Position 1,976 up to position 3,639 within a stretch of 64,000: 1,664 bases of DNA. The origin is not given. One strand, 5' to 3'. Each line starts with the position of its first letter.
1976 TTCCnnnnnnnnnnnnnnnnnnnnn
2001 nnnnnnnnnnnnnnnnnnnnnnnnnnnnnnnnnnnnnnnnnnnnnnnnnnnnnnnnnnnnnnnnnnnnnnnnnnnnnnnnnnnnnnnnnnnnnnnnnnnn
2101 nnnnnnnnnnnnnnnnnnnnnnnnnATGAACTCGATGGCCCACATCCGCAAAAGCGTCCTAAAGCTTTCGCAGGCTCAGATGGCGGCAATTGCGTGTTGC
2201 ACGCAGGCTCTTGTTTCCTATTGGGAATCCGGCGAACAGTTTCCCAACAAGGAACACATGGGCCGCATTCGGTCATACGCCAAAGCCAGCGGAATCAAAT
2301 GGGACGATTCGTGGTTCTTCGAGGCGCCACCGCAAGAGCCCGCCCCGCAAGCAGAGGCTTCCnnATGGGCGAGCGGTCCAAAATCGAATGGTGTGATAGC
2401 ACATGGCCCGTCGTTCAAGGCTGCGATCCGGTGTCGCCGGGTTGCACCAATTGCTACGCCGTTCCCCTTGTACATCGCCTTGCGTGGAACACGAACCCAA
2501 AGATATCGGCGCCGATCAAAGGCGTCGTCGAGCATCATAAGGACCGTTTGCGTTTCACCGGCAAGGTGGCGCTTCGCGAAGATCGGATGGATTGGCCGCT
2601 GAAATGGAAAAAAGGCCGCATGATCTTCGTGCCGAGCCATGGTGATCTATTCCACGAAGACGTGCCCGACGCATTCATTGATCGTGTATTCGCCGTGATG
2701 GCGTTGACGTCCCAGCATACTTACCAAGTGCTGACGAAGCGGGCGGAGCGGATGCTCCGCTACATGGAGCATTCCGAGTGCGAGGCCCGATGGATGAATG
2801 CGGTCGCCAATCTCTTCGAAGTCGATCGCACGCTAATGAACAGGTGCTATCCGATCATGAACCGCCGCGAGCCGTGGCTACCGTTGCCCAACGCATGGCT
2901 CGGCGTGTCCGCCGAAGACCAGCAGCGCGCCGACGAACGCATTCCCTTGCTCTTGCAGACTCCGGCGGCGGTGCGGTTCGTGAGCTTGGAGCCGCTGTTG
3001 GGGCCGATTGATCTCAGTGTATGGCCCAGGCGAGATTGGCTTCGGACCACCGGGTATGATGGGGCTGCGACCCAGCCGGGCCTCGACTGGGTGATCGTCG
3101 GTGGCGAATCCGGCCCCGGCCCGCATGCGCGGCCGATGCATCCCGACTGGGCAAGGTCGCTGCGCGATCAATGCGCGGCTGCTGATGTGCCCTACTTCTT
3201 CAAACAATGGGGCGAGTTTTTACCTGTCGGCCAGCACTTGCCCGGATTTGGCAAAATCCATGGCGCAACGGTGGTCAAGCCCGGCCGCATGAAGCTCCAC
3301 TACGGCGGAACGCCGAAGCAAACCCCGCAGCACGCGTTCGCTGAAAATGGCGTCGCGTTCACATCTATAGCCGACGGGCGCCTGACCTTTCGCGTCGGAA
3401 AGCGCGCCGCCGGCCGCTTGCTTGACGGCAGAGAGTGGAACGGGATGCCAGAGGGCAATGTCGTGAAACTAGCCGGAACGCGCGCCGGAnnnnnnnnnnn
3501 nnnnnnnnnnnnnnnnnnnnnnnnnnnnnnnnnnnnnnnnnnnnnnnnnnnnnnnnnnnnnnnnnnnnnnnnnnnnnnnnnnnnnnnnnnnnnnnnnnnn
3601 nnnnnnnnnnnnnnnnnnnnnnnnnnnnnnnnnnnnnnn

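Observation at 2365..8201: ATGA-chained epigenetic/host-takeover module: DUF5131 three-Cys protein, gamma-class MTase, GcrA homologue, ASCH, DUF1937-like, beta-class MTase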

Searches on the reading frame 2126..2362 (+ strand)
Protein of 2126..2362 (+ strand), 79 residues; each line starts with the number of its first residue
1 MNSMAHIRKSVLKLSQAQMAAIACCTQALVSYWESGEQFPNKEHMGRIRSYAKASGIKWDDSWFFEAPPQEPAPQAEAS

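Call 3: search_protein_families(library=pfam, proteins=[window:2126-2362:+], max_evalue=0.01)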
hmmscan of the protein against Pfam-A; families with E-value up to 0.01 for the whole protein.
window:2126-2362:+ (79 aa): 2 families
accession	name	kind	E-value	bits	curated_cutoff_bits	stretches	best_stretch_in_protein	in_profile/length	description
PF01381.28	HTH_3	-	0.00037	20.9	23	1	12-48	8-44/55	Helix-turn-helix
PF13560.12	HTH_31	-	0.00095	19.9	27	1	13-44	14-46/64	Helix-turn-helix domain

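Call 4: search_protein_families(library=phrogs, proteins=[window:2126-2362:+], max_evalue=0.001)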
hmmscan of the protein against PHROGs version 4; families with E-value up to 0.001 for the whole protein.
window:2126-2362:+ (79 aa): 2 families
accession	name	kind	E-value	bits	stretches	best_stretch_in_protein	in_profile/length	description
phrog_8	-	transcription regulation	6.4e-05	23.6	1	7-50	84-126/346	transcriptional regulator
phrog_4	-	transcription regulation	0.00041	20.4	1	11-60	145-189/400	transcriptional repressor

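Call 5: search_protein_families(library=ncbifam, proteins=[window:2126-2362:+], max_evalue=0.01)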
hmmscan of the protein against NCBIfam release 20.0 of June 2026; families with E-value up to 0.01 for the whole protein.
window:2126-2362:+ (79 aa): 4 families
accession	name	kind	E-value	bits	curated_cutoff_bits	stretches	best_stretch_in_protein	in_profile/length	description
TIGR03830.1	CxxCG_CxxCG_HTH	subfamily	0.0006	19.6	61.8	1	3-51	69-116/127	type II TA system antitoxin MqsA family protein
NF007257.0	PRK09706.1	subfamily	0.00099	18.9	101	1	8-51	13-56/135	transcriptional repressor DicA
NF041951.1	phage_RstR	subfamily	0.0033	17.7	80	1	3-49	6-51/108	RstR family transcriptional repressor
NF040522.1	VC1465_fam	subfamily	0.0044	17.1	70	1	9-66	5-64/111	VC1465 family Xer recombination activation factor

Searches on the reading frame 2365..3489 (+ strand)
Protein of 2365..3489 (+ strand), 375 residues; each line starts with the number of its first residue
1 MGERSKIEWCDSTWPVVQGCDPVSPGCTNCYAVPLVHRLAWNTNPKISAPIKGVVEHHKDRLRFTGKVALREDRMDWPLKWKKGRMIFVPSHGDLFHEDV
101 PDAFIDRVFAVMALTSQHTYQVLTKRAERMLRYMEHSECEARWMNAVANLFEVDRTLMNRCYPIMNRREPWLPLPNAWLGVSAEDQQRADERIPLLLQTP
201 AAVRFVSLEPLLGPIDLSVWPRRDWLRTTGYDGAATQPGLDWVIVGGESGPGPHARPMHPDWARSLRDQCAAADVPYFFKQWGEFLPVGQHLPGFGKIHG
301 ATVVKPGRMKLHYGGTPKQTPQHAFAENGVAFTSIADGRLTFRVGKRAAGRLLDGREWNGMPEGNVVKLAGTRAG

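Call 3: search_protein_families(library=pfam, proteins=[window:2365-3489:+], max_evalue=0.01)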
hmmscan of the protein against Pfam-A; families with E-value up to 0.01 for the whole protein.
window:2365-3489:+ (375 aa): 1 family
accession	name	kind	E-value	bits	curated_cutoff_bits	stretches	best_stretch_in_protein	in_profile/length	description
PF07505.17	DUF5131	-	9.2e-92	307.4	28.9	1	5-362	2-243/243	Protein of unknown function (DUF5131)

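Call 4: search_protein_families(library=phrogs, proteins=[window:2365-3489:+], max_evalue=0.001)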
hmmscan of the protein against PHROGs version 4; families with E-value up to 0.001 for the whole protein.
window:2365-3489:+ (375 aa): 1 family
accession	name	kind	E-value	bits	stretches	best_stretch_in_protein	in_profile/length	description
phrog_2045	-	unknown function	2.9e-109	366.1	1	1-366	1-288/299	-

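Call 5: search_protein_families(library=ncbifam, proteins=[window:2365-3489:+], max_evalue=0.01)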
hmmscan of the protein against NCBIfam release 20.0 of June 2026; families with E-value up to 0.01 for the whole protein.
window:2365-3489:+ (375 aa): 1 family
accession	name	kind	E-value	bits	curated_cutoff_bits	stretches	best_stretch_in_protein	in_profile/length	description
TIGR04471.1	rSAM_mob_pairA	equivalog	7.1e-09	35.5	355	1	237-281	152-196/220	radical SAM mobile pair protein A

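Call 41: search_solved_structures(query=window:2365-3489:+, max_evalue=10, show_alignments=2)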
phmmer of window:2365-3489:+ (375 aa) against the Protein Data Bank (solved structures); distinct sequences matched with E-value up to 10: 0.

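Call 43: find_homologous_proteins(query=window:2365-3489:+, max_evalue=1e-10)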
Query window:2365-3489:+ (375 aa): 8000 proteins with E <= 1e-10 among 8000 candidates; the best 120 are listed.
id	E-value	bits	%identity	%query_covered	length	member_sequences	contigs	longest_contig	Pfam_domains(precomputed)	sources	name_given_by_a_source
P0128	3.8e-266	900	100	100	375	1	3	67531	PF07505.18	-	-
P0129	7.9e-142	491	62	97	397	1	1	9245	PF07505.18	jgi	jgi:protein gp37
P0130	1.2e-138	480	63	97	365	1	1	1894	PF07505.18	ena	-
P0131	6.2e-130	452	61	97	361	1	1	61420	PF07505.18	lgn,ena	-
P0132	6.3e-130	452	60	96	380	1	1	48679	PF07505.18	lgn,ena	-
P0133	9.7e-122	425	57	97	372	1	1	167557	PF07505.18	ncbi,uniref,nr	ncbi:DUF5131 family protein [Nitratireductor luteus]|uniref:DUF5131 family protein n=1 Tax=Nitratire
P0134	2.0e-120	420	55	97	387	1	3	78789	PF07505.18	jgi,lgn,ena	jgi:protein gp37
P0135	2.7e-120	420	54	97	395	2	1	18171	PF07505.18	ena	-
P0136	1.1e-119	418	56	98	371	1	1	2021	PF07505.18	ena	-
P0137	1.4e-119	418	55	97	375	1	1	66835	PF07505.18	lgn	-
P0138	3.9e-119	416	58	97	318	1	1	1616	PF07505.18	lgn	-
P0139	2.2e-118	414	56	97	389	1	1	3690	PF07505.18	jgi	jgi:protein gp37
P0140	1.8e-115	404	56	97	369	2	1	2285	PF07505.18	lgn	-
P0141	6.4e-115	402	53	97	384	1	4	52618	PF07505.18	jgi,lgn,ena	jgi:protein gp37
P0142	1.4e-114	401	54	97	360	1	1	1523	PF07505.18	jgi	jgi:protein gp37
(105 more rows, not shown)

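Call 54: predict_structure(alignment_id=A2)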
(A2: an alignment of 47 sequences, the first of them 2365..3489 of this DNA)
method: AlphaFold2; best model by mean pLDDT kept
length: 375 residues; sequences in the alignment: 47
mean_pLDDT: 88.2   pTM: 0.87
mean pLDDT of the five models: 88.2, 87.3, 86.7, 86.6, 86.0
residues with pLDDT >= 90: 267; 70-90: 68; 50-70: 15; < 50: 25
segments of 3 or more residues with pLDDT < 50: 1-4, 225-234, 365-375
pLDDT, mean of each block of 10 residues (from residue 1): 55 95 89 94 96 95 95 95 93 95 97 94 97 91 90 83 77 91 97 96 94 94 51 61 88 86 96 93 95 95 97 94 95 94 93 92 56 39
secondary structure, 60 per line:
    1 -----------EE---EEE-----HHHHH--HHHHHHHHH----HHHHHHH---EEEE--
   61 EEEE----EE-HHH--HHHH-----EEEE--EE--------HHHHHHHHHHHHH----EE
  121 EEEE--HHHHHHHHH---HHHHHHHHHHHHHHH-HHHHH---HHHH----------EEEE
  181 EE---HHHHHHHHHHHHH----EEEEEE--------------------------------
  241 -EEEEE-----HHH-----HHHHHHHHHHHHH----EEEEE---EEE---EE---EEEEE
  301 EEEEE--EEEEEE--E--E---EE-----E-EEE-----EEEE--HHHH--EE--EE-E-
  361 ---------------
elements in order: E17-19 H25-29 H32-40 H45-51 E55-58 E61-64 H77-80 E86-89 H102-114 E119-124 H127-135 H139-153 H155-159 H163-166 E177-182 H186-198 E203-208 E242-246 H260-272 E277-281 E285-287 E296-305 E308-313 E332-334 E340-343 H346-349

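Call 58: fold_search(model_id=the predicted structure, library=pdb)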
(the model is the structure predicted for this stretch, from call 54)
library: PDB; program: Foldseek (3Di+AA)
matches with E <= 10: 719; with E <= 0.001: 0
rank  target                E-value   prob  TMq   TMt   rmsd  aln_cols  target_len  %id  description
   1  5wvf                  9.1e-03  0.41  0.22  0.22  13.1       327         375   11  Crystal structure of a mutant insect group III chitinase (CAD2-E647L) from Ostrinia furnacalis (released 2017-12-27)
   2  9hy7_D                1.2e-02  0.12  0.14  0.14  17.3       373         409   10  AlfB fucosidase in complex with Fucose (released 2025-06-04)
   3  4fhc                  1.2e-02  0.89  0.26  0.28   9.2       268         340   10  Spore photoproduct lyase (released 2012-07-18)
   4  4fhf                  1.5e-02  0.82  0.31  0.34   9.4       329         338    9  Spore photoproduct lyase C140A mutant with dinucleoside spore photoproduct (released 2012-07-18)
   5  5wvh_A                2.1e-02  0.28  0.22  0.22  13.8       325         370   10  Crystal structure of an insect group III chitinase complex with (GlcNAc)6 (CAD2-(GlcNAc)6 ) from Ostrinia furnacalis (released 2017-12-27)
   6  1w9p_B                2.4e-02  0.25  0.21  0.20  12.2       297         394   10  Specificity and affinity of natural product cyclopentapeptide inhibitors against Aspergillus fumigatus, human and bact (released 2004-10-29)
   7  4fhg                  2.6e-02  0.89  0.29  0.32   8.7       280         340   11  Spore photoproduct lyase C140S mutant (released 2012-07-18)
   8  4fhe                  2.6e-02  0.69  0.30  0.32   8.9       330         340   10  Spore photoproduct lyase C140A mutant (released 2012-07-18)
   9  4b5s_A                2.7e-02  0.66  0.25  0.34   5.6       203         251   13  Crystal structures of divalent metal dependent pyruvate aldolase, HpaI, in complex with pyruvate (released 2012-08-29)
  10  4mf4_E                2.9e-02  0.66  0.23  0.31   7.2       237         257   13  Crystal structure of a HpcH/Hpal aldolase/citrate lyase family protein from Burkholderia cenocepacia J2315 (released 2013-09-04)
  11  5wus                  2.9e-02  0.23  0.21  0.21  13.4       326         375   11  Crystal structure of a insect group III chitinase (CAD2) from Ostrinia furnacalis (released 2017-12-27)
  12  5wvg_A                3.1e-02  0.20  0.21  0.21  13.8       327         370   10  Crystal structure of a mutant insect group III chitinase complex with (GlcNAc)5 (CAD1-E647L-(GlcNAc)5 ) from Ostrinia  (released 2017-12-27)
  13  2plk_B                3.1e-02  0.12  0.17  0.17  15.9       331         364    7  Crystal structure of lysine/ornithine decarboxylase complexed with cadaverine from Vibrio vulnificus (released 2007-07-10)
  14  4rh0                  3.9e-02  0.63  0.30  0.33   8.8       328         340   10  Spore photoproduct lyase C140A/S76C mutant with bound AdoMet (released 2014-10-22)
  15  2v5j_B                3.9e-02  0.51  0.23  0.30   6.6       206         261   11  Apo Class II aldolase HpcH (released 2007-10-02)
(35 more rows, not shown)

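Call 79: find_related_loci(query=A2, collection=viral_contigs, flank=6000)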
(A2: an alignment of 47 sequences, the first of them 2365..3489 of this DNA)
Query A2 (375 aa) in viral_contigs; peptide patterns used: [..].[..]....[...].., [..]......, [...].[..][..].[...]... (x = any residue, [..] = any of these).
600 stretches matched a pattern (row limit reached: there are more); 596 encode a relative of the query (tblastn E <= 1e-3); the best 80 are kept; 80 distinct loci.
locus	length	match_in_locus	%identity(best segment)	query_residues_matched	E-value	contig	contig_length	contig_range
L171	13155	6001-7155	55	1-364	2e-122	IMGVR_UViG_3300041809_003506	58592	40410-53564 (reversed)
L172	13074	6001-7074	55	3-362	7e-113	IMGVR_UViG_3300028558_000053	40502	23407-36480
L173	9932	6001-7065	49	1-363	1e-93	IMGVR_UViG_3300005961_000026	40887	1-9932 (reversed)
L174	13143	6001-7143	46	1-363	2e-91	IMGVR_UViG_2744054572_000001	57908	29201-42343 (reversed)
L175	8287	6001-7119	49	1-363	3e-91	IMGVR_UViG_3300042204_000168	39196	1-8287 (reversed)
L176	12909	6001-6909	52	1-294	6e-91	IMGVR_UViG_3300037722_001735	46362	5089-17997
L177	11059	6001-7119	44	1-363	4e-86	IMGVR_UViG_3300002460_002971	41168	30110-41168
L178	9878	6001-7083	47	3-363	1e-85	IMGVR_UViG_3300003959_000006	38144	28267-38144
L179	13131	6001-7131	46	1-362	3e-85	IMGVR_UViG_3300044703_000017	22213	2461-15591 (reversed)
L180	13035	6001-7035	46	1-362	4e-85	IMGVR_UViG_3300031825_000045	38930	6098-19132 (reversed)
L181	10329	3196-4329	45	1-365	1e-84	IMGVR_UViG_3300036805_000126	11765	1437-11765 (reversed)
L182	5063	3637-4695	44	1-362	2e-84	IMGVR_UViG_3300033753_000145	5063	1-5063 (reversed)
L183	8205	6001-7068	46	1-363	7e-84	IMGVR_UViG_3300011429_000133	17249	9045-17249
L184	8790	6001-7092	43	1-362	2e-83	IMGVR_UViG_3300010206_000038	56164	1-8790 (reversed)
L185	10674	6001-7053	47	1-362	1e-83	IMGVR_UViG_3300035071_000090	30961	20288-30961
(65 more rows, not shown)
